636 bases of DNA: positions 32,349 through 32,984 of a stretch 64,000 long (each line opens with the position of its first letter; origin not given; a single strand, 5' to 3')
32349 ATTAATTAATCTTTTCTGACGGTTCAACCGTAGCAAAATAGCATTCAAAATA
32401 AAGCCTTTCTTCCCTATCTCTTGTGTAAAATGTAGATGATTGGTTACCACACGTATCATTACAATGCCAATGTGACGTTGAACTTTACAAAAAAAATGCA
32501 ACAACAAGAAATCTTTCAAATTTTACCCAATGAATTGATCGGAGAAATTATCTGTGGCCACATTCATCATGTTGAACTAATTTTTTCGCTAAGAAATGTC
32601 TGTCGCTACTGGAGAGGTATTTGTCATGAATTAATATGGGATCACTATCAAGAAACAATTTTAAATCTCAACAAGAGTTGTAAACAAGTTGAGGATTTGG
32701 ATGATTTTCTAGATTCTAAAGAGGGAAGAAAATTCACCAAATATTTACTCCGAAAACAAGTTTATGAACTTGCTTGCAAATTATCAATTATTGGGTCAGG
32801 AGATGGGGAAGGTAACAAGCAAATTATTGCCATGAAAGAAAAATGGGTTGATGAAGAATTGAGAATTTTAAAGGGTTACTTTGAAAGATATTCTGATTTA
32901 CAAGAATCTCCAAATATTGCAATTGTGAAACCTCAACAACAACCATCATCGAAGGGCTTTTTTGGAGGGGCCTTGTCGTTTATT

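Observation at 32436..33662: F-box domain fused to a divergent Rab/Ras-like GTPase domain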

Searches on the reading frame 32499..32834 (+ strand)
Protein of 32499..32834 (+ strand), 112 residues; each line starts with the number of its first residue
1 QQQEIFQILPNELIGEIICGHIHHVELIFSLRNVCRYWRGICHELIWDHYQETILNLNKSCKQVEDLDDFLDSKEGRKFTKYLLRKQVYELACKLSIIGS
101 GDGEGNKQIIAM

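Call 43: search_solved_structures(query=A6, max_evalue=1, show_alignments=3)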
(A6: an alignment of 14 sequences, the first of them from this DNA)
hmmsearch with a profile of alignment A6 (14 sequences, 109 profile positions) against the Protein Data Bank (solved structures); distinct sequences matched with E-value up to 1: 29.
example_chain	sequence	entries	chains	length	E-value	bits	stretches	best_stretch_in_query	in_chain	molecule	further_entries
8uah_B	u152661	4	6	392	9.3e-05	25.3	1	6-51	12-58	F-box/LRR-repeat protein 17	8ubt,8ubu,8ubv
6w66_B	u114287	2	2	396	9.5e-05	25.2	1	6-51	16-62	F-box/LRR-repeat protein 17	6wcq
9xzj_F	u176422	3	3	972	0.00048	23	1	7-53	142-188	F-box DNA helicase 1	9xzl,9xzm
3wso_A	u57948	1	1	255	0.0011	21.9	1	6-48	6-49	F-box only protein 44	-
5ibk_B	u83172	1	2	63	0.0015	21.4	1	4-41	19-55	F-box/WD repeat-containing protein 7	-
8zuh_A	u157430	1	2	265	0.0057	19.5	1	5-48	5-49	F-box only protein 6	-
1fs1_A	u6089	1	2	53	0.02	17.8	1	7-49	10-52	CYCLIN A/CDK2-ASSOCIATED P19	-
9o04_C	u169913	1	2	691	0.023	17.6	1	4-59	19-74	F-box only protein 42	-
6bva_E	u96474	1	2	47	0.024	17.5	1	11-42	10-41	Lysine-specific demethylase 2B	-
1fs2_A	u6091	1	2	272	0.032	17.1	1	7-60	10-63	SKP2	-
5v4b_B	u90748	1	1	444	0.037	16.9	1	4-41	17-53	F-box/WD repeat-containing protein 7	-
2ovp_B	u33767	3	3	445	0.037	16.9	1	4-41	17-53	F-box/WD repeat protein 7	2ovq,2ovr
7t1y_B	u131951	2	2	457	0.039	16.8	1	4-41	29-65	F-box/WD repeat-containing protein 7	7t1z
1ldk_E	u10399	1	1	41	0.06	16.2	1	8-41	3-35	SKP2-like protein type gamma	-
1fqv_A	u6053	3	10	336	0.093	15.6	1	7-60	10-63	SKP2 | S-phase kinase-associated protein 2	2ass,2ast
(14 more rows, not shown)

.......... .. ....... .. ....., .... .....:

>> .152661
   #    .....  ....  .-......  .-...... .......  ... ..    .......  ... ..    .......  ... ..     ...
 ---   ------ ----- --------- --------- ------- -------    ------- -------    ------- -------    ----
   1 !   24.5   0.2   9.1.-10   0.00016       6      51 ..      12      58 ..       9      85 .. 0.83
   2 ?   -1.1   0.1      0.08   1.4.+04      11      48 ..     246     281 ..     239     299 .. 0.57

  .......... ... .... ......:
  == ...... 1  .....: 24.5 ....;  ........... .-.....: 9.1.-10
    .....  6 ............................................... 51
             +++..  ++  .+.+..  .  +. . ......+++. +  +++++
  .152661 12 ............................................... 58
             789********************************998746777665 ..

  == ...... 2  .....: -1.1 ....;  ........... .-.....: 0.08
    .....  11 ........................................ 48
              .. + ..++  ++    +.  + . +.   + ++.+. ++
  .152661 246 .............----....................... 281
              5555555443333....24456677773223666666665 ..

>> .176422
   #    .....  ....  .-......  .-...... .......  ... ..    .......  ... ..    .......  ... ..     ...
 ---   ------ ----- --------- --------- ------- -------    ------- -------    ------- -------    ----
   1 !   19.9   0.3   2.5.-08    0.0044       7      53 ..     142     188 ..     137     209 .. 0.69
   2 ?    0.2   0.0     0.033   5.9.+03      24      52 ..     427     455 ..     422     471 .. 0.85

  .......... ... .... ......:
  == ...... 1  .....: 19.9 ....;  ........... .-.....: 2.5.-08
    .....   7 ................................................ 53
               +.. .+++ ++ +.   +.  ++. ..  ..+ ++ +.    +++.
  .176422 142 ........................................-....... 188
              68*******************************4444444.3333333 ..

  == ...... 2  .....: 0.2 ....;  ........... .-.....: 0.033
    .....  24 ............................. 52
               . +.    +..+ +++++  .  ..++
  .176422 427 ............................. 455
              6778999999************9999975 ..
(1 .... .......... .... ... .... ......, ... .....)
